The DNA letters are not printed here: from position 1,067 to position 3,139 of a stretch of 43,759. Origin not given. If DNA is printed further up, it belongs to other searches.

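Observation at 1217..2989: Intact piggyBac-family transposase with a complete DDD catalytic triad, a C2H2 finger at the N-terminus and an Asn/Gln low-complexity insert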

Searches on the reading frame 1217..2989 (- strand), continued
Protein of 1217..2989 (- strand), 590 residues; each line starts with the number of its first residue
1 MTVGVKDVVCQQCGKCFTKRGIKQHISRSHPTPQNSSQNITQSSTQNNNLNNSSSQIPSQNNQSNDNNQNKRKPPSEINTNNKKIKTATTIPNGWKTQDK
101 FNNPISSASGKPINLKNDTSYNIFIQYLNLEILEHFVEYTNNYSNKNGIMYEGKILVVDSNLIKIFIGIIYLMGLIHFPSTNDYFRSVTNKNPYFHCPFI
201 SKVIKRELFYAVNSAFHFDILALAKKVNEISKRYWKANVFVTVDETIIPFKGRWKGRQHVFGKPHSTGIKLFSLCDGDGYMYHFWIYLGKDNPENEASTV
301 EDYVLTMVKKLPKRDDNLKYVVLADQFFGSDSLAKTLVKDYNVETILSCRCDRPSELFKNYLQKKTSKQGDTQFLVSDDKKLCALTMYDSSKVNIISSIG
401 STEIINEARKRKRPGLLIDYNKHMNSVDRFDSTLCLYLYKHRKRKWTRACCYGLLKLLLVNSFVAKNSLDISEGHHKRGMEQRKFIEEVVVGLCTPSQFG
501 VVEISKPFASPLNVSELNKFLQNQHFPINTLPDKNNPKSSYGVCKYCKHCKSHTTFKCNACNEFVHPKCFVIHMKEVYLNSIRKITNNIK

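Call 65: predict_structure(alignment_id=A1)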
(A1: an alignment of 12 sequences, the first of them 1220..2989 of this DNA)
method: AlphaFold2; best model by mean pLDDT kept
length: 590 residues; sequences in the alignment: 12
mean_pLDDT: 77.5   pTM: 0.74
mean pLDDT of the five models: 77.5, 74.8, 74.5, 73.9, 73.5
residues with pLDDT >= 90: 259; 70-90: 177; 50-70: 49; < 50: 105
segments of 3 or more residues with pLDDT < 50: 1-88, 191-193, 498-508, 588-590
pLDDT, mean of each block of 10 residues (from residue 1): 32 37 28 30 29 32 31 35 46 82 79 86 95 97 97 95 95 85 74 68 91 95 96 93 93 86 83 95 94 90 95 85 91 94 94 86 89 91 92 93 74 88 93 90 81 97 95 83 94 72 45 73 69 66 83 81 82 71 54
secondary structure, 60 per line:
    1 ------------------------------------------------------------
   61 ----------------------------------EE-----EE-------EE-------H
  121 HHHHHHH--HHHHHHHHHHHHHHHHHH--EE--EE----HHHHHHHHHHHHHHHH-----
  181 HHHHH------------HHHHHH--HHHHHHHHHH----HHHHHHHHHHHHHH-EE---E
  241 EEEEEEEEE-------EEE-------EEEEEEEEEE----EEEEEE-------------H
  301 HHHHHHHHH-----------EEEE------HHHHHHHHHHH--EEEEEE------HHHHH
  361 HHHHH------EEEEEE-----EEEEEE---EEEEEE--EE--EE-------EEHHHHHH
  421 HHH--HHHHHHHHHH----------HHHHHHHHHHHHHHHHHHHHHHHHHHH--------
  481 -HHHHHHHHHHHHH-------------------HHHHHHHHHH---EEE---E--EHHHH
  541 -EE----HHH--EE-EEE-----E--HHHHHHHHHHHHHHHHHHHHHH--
elements in order: H120-127 H130-147 H160-175 H181-185 H198-203 H206-215 H220-233 E240-249 E257-259 E267-276 E281-286 H300-309 E321-324 H331-341 E344-349 H356-365 E372-377 E383-388 E392-397 H415-423 H426-435 H446-472 H482-494 H514-523 E527-529 H537-540 E556-558 H567-588

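Call 69: fold_search(model_id=the predicted structure, library=pdb)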
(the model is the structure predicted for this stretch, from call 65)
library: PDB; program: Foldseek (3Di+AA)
matches with E <= 10: 330; with E <= 0.001: 5
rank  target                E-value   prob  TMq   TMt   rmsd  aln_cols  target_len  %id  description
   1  9c0f_D                5.8e-24  1.00  0.55  0.64  18.3       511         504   23  piggyBat transposase protein-DNA complex (released 2025-01-29)
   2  6x67_C                1.1e-23  1.00  0.58  0.70  13.3       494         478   20  Cryo-EM structure of piggyBac transposase strand transfer complex (STC) (released 2020-07-22)
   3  9c0f_C                1.2e-23  1.00  0.54  0.67  13.8       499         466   22  piggyBat transposase protein-DNA complex (released 2025-01-29)
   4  4dm0_A                1.2e-06  1.00  0.32  0.39  11.7       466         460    8  TN5 transposase: 20MER OUTSIDE END 2 MN complex (released 2012-02-22)
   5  1muh_A                3.0e-06  1.00  0.30  0.38  11.0       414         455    9  CRYSTAL STRUCTURE OF TN5 TRANSPOSASE COMPLEXED WITH TRANSPOSON END DNA (released 2002-09-27)
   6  8wd8_A                1.6e-03  0.57  0.15  0.13  18.6       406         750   10  Cryo-EM structure of TtdAgo-guide DNA-target DNA complex (released 2024-01-31)
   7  2nub                  3.0e-03  0.63  0.15  0.13  14.9       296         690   15  Structure of Aquifex aeolicus Argonuate (released 2007-02-06)
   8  1ytu_B                4.7e-03  0.30  0.14  0.17  17.5       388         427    9  Structural basis for 5'-end-specific recognition of the guide RNA strand by the A. fulgidus PIWI protein (released 2005-04-05)
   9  8r3z_A                6.9e-03  0.47  0.16  0.14  17.2       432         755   10  Cryo-EM structure of the Asgard archaeal Argonaute HrAgo1 bound to a guide RNA (released 2024-06-19)
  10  8jpx_A                7.2e-03  0.51  0.15  0.12  14.1       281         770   12  Cryo-EM structure of PfAgo-guide DNA-target DNA complex (released 2024-01-31)
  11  2w42_B                1.2e-02  0.21  0.12  0.16  16.5       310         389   12  THE STRUCTURE OF A PIWI PROTEIN FROM ARCHAEOGLOBUS FULGIDUS COMPLEXED WITH A 16NT DNA DUPLEX. (released 2008-12-09)
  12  2bgg_A                2.7e-02  0.14  0.11  0.14  17.4       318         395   11  The structure of a Piwi protein from Archaeoglobus fulgidus complexed with a 16nt siRNA duplex. (released 2005-03-31)
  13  5gq9_B                4.2e-02  0.28  0.15  0.14  14.2       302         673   11  Crystal structure of Thermus thermophilus Argonaute in complex with g1C siDNA and DNA target (released 2017-08-09)
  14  6xu0_A                4.7e-02  0.11  0.12  0.15  17.2       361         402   10  Archaeoglobus fulgidus Argonaute protein with DNA oligoduplex 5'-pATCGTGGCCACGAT (released 2021-01-27)
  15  6t5t_A                5.2e-02  0.13  0.12  0.16  17.3       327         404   12  Crystal structure of Archaeoglobus fulgidus Argonaute protein with cognate DNA oligoduplex 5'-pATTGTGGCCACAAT (released 2020-11-18)
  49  5af0_C                1.0e+00  0.08  0.10  0.21  11.8       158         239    8  MAEL domain from Bombyx mori Maelstrom (released 2015-04-01)
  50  4rvn_D                1.1e+00  0.08  0.09  0.11  11.7       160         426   12  Crystal structure of a Putative Acyl-CoA ligase (BT_0428) from Bacteroides thetaiotaomicron VPI-5482 at 2.20 A resolut (released 2015-01-21)
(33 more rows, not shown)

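Call 71: find_related_loci(query=A3, collection=metagenome_contigs, flank=6000)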
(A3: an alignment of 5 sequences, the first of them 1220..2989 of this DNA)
Query A3 (590 aa) in metagenome_contigs; peptide patterns used: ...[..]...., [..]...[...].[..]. (x = any residue, [..] = any of these).
231 stretches matched a pattern; 6 encode a relative of the query (tblastn E <= 1e-3); 6 distinct loci.
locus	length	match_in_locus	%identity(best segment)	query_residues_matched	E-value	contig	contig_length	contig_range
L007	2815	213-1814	32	75-580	1e-72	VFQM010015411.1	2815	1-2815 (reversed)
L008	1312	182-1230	39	132-493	6e-58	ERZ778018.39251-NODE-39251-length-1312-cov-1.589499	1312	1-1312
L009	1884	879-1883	41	203-445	4e-19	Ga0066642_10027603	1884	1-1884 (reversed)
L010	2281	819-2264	22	131-571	5e-18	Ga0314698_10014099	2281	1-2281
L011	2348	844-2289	22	131-571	5e-18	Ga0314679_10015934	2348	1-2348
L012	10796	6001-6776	29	132-452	2e-17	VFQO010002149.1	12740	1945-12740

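Call 74: search_protein_families(library=pfam, proteins=[L002:5289-6482:-, L002:8920-9735:-, L002:9611-10522:-], max_evalue=0.01)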
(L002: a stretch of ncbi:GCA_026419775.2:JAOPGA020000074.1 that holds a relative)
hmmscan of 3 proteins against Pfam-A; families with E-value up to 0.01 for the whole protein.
L002:5289-6482:- (397 aa): 0 families

L002:8920-9735:- (271 aa): 0 families

L002:9611-10522:- (303 aa): 1 family
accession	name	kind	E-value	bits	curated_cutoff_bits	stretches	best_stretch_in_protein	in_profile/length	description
PF00536.37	SAM_1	-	0.00065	20.5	23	1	29-70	21-62/64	SAM domain (Sterile alpha motif)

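Call 78: list_cluster_members(proteins=[P0019, P0023, P0024, P0027, P0034, P0041, P0042, P0057, P0137, P0144])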
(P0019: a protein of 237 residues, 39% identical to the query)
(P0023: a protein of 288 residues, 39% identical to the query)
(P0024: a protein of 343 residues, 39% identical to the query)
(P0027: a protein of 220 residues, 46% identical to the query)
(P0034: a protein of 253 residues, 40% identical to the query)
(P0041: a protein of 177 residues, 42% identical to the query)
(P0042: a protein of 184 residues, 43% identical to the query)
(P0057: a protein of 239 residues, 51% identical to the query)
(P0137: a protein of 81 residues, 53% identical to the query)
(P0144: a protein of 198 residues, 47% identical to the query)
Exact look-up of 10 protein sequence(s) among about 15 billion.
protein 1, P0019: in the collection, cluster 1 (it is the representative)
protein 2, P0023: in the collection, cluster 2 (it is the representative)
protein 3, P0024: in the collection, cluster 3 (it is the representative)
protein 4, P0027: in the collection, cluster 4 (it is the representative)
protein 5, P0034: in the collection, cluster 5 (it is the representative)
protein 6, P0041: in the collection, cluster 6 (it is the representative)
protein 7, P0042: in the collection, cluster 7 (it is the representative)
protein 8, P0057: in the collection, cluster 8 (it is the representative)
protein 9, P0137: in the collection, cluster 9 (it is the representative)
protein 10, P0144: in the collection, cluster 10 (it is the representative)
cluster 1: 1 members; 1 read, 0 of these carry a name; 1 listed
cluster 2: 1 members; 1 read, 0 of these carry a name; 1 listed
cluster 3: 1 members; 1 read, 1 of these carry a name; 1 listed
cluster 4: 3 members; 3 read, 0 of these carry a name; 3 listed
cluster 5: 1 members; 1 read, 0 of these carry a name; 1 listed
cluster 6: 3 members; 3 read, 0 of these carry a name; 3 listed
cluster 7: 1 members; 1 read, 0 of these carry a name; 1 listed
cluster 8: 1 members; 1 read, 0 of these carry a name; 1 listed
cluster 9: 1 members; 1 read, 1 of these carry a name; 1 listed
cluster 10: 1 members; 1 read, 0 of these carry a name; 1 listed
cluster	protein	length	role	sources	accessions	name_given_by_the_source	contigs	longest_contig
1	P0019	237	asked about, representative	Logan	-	-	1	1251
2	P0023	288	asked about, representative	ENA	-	-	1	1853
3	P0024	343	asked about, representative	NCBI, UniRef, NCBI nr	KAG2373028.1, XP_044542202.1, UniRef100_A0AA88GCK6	hypothetical protein C9374_012874 [Naegleria lovaniensis] | PiggyBac transposable element-derived protein domain-containing protein n=1 Tax=Naegleria ... | uncharacterized protein C9374_012874 [Naegleria lovaniensis]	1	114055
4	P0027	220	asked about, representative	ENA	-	-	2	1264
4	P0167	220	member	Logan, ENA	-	-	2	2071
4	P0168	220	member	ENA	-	-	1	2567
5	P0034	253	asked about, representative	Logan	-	-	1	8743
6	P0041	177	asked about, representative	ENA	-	-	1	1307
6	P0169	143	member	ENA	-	-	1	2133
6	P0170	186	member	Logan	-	-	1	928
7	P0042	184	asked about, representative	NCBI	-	-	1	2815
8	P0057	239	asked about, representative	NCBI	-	-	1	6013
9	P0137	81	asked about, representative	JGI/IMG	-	hypothetical protein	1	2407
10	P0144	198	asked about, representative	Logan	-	-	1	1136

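Call 79: find_encoding_contigs(protein=P0024, flank=10000, max_places=6)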
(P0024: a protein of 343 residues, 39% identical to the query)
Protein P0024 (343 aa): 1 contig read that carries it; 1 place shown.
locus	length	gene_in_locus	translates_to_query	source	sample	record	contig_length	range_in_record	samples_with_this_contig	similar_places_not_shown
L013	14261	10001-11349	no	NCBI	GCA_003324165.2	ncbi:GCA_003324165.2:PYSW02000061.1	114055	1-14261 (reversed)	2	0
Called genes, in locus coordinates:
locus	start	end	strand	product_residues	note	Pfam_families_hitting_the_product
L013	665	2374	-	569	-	-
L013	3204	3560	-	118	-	PF03098:An_peroxidase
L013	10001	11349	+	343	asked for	PF13843:DDE_Tnp_1_7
